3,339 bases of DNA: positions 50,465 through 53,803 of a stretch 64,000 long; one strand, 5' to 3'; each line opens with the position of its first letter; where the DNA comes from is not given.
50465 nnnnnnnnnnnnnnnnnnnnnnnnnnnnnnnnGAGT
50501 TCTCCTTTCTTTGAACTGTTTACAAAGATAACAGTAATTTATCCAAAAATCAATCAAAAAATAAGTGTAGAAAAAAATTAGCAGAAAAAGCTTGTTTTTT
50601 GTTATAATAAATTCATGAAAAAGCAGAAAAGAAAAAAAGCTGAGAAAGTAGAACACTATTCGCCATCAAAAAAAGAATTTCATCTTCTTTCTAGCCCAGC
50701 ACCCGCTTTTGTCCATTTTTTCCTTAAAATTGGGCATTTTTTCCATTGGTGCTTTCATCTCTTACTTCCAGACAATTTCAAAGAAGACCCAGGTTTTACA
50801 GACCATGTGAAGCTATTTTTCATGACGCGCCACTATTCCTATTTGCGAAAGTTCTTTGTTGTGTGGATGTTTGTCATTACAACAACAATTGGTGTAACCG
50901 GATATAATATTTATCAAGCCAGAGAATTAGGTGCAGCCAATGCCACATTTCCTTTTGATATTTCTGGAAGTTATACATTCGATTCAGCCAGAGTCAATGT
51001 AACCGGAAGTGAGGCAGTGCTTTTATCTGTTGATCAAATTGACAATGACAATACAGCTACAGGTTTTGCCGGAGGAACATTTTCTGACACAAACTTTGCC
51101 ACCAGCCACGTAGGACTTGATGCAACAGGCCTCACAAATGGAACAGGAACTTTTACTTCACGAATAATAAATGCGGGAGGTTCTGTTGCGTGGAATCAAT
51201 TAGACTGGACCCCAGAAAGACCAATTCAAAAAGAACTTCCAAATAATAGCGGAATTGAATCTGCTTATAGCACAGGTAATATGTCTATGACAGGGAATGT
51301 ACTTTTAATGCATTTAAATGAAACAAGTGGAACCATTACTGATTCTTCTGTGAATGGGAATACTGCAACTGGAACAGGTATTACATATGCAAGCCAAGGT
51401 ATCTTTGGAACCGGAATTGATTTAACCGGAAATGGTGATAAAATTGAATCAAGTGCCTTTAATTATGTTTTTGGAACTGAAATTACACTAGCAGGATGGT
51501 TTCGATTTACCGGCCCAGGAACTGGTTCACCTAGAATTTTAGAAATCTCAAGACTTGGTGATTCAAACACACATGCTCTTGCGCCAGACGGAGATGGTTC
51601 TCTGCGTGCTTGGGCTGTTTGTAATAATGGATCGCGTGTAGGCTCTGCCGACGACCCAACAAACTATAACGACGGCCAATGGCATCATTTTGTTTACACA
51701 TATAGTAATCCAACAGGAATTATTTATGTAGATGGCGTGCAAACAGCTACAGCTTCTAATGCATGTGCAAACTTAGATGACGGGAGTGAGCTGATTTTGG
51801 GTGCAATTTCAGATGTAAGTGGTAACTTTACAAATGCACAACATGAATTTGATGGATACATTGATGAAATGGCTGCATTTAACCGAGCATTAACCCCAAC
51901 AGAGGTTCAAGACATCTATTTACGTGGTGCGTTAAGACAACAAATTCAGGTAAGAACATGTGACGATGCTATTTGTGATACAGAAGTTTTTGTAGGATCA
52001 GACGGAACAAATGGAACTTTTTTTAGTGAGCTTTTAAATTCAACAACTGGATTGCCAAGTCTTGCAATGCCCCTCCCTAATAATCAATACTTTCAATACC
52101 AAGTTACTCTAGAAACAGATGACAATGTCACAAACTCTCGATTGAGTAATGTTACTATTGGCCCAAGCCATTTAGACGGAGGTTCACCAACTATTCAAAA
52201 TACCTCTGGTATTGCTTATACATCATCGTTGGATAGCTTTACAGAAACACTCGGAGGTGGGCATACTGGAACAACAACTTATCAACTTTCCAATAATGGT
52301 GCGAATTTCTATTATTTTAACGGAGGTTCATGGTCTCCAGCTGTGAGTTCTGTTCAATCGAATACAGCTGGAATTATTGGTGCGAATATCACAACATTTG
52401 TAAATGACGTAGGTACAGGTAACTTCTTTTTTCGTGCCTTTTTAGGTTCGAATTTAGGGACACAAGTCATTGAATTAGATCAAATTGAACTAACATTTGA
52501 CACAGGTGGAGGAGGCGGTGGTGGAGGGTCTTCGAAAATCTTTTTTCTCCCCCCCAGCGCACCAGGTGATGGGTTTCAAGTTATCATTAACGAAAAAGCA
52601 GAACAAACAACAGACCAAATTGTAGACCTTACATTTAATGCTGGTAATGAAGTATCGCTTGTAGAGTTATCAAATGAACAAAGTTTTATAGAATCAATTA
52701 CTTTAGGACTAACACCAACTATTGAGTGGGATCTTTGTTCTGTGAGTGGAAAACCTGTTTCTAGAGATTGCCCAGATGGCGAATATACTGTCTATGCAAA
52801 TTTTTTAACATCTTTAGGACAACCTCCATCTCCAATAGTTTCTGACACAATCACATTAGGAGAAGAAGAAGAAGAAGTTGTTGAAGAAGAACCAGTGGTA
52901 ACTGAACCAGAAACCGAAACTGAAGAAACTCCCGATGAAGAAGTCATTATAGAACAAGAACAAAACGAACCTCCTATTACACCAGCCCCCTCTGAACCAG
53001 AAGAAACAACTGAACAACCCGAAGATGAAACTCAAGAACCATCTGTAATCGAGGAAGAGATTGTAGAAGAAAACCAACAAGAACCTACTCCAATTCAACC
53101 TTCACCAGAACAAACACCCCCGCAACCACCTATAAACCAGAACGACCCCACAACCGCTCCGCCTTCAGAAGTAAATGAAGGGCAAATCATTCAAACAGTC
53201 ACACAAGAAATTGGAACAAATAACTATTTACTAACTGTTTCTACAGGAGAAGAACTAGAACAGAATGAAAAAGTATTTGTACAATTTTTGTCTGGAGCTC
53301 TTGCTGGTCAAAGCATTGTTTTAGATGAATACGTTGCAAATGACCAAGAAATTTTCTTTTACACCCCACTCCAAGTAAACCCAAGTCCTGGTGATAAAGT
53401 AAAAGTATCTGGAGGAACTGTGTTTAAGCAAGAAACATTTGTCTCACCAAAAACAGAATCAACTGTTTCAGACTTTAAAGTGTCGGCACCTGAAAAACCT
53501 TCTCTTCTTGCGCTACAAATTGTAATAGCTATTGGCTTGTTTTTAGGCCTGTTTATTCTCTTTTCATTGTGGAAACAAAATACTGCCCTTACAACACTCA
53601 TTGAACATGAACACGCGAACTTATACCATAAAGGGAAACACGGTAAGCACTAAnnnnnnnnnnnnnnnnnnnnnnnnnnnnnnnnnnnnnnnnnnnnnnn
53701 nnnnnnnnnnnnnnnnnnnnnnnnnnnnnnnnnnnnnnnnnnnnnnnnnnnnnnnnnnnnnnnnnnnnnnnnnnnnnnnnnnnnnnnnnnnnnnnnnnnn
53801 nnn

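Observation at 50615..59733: Tandem array of three ~1011-aa paralogous LamG-lectin surface proteins with variable acidic linkers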

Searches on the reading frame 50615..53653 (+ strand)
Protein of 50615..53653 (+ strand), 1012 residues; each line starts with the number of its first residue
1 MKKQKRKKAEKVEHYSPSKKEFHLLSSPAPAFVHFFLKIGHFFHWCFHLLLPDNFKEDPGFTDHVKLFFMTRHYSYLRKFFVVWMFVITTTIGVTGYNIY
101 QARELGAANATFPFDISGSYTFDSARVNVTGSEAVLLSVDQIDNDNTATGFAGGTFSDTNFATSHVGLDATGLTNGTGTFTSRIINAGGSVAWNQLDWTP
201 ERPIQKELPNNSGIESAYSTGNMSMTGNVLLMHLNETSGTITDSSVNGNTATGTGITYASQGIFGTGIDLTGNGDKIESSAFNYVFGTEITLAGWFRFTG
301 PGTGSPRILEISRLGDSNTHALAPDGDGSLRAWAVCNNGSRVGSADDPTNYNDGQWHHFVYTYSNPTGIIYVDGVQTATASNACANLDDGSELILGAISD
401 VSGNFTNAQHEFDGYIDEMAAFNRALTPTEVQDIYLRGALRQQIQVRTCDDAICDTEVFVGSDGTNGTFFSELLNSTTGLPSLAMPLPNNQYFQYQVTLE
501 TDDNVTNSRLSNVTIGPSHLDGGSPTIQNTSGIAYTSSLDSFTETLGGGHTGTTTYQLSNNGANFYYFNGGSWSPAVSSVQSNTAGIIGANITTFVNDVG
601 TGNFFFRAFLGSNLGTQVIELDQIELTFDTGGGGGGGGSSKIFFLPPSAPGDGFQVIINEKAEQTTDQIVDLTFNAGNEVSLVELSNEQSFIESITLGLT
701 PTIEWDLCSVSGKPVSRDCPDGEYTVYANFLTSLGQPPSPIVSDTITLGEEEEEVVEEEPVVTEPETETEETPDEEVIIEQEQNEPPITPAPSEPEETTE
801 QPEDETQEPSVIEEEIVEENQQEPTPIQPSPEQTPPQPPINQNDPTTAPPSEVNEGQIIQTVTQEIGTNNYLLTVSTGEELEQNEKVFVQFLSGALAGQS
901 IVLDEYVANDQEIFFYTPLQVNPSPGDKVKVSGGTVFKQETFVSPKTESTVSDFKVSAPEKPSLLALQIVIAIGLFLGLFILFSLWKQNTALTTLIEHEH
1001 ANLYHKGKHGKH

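Call 6: search_protein_families(library=pfam, proteins=[window:50615-53650:+], max_evalue=1)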
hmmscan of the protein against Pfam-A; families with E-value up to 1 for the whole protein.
window:50615-53650:+ (1012 aa): 8 families
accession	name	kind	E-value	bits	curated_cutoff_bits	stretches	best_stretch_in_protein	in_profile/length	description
PF13385.13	Laminin_G_3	-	9.9e-21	74.9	27.6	1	272-432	2-151/151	Concanavalin A-like lectin/glucanases superfamily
PF02210.31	Laminin_G_2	-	1e-07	32.9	22.9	1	327-418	27-120/126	Laminin G domain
PF00354.24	Pentaxin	-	8.9e-05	22.7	25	1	354-444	83-176/194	Pentaxin family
PF00054.30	Laminin_G_1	-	0.0012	19.5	24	1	337-419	36-123/131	Laminin G domain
PF02973.23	Sialidase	-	0.0049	16.8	26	1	369-434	120-184/189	Sialidase, N-terminal domain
PF09356.15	Phage_BR0599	-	0.17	12.7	22.9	1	889-934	8-52/80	Phage conserved hypothetical protein BR0599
PF05465.18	Halo_GVPC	-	0.2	12.4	22.4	1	397-422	7-32/32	Halobacterial gas vesicle protein C (GVPC) repeat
PF08510.17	PIG-P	-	0.25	11.6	39.3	0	32-106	7-75/121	PIG-P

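Call 11: search_protein_families(library=ncbifam, proteins=[window:50615-53650:+], max_evalue=0.1)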
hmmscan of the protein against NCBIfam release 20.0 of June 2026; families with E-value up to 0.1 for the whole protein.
window:50615-53650:+ (1012 aa): 1 family
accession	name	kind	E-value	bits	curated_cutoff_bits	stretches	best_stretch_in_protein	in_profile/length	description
NF052521.1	TafC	equivalog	3.7e-07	29.6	410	1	352-436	280-361/373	TafC family fimbrial protein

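Call 16: find_related_loci(query=A1, collection=genome_contigs, flank=10000)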
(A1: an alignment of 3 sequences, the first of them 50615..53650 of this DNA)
Query A1 (1012 aa) in genome_contigs; peptide patterns used: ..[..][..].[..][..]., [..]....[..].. (x = any residue, [..] = any of these).
106 stretches matched a pattern, but none encodes a relative of the query by tblastn (E <= 1e-3).

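Call 28: list_cluster_members(proteins=[P0001, P0002, window:50615-53650:+, window:44893-46329:+, window:60210-61988:-, window:49816-50496:-])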
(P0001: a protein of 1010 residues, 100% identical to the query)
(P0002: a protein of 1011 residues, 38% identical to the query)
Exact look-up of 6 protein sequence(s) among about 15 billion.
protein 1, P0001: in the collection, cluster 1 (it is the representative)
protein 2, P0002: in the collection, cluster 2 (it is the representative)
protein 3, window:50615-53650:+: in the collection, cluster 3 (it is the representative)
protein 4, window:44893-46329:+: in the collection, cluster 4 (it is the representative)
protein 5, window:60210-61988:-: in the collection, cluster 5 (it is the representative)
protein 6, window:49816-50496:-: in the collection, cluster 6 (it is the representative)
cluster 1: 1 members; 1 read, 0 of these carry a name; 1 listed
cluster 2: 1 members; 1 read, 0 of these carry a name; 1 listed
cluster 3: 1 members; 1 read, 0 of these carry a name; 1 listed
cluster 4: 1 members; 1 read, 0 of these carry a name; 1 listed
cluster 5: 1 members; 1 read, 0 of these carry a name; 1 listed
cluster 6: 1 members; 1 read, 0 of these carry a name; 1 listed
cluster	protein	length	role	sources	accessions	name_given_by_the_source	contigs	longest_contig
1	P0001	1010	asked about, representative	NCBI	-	-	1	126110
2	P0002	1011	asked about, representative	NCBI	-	-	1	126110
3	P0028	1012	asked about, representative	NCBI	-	-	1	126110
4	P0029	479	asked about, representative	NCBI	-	-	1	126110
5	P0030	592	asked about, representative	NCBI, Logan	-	-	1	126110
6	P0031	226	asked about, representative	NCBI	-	-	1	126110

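Call 32: search_protein_representatives(alignment_id=A1)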
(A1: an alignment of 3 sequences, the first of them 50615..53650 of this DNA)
Query: 3 sequences, 1020 profile positions. Proteins with E-value up to 0.001 (for the whole library): 169954; up to 1e-10: 53035; up to 1e-30: 9266. The best 150 are listed.
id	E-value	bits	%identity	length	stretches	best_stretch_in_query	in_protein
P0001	0.0e+00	1814.7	-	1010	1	10-1019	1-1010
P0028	0.0e+00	1776.4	-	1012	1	3-1020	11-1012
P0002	0.0e+00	1728.5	-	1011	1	1-1020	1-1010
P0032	0.0e+00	1195.9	-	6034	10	169-621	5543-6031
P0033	0.0e+00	1054.1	-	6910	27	213-433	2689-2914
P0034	0.0e+00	1043.5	-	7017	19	141-510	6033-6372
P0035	6.1e-289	978.1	-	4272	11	221-661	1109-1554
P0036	5.4e-280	948.4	-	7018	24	218-433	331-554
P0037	1.3e-248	844.6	-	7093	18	169-460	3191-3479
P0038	3.9e-245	833.0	-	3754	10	168-518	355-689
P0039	2.6e-242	823.7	-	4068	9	215-620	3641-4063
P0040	5.3e-242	822.7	-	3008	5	109-590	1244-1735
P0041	3.3e-234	796.9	-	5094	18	217-435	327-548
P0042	1.8e-216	738.2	-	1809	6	132-511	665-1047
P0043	1.2e-213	728.9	-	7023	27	226-434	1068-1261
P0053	6.3e-168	577.4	-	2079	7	103-576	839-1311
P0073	4.6e-143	495.1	-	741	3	168-564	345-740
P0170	3.0e-108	379.9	-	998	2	136-517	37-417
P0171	1.2e-107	377.9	-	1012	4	222-430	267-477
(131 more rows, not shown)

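Call 49: find_encoding_contigs(protein=window:50615-53653:+, flank=10000, max_places=3)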
Protein window:50615-53653:+ (1012 aa): no gene with exactly this product is on record in the collection.

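Call 78: find_related_loci(query=A1, collection=metagenome_contigs, flank=10000)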
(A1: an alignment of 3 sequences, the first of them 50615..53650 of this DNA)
Query A1 (1012 aa) in metagenome_contigs; peptide patterns used: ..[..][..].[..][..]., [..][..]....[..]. (x = any residue, [..] = any of these).
462 stretches matched a pattern, but none encodes a relative of the query by tblastn (E <= 1e-3).

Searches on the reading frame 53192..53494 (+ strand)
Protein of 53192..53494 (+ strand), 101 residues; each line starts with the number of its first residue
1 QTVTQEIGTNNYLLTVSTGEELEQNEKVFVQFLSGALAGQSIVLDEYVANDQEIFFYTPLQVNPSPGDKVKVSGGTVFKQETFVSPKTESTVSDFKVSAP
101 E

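Call 23: search_protein_families(library=pfam, proteins=[window:53192-53494:+], max_evalue=10)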
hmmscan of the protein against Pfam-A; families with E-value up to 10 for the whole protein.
seq(101 aa): 2 families
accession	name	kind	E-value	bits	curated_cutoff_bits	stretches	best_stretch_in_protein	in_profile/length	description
PF09356.15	Phage_BR0599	-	0.0064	17.3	22.9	1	30-75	8-52/80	Phage conserved hypothetical protein BR0599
PF18883.6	AC_1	-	0.017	15.5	27.1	1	39-77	24-62/114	Autochaperone Domain Type 1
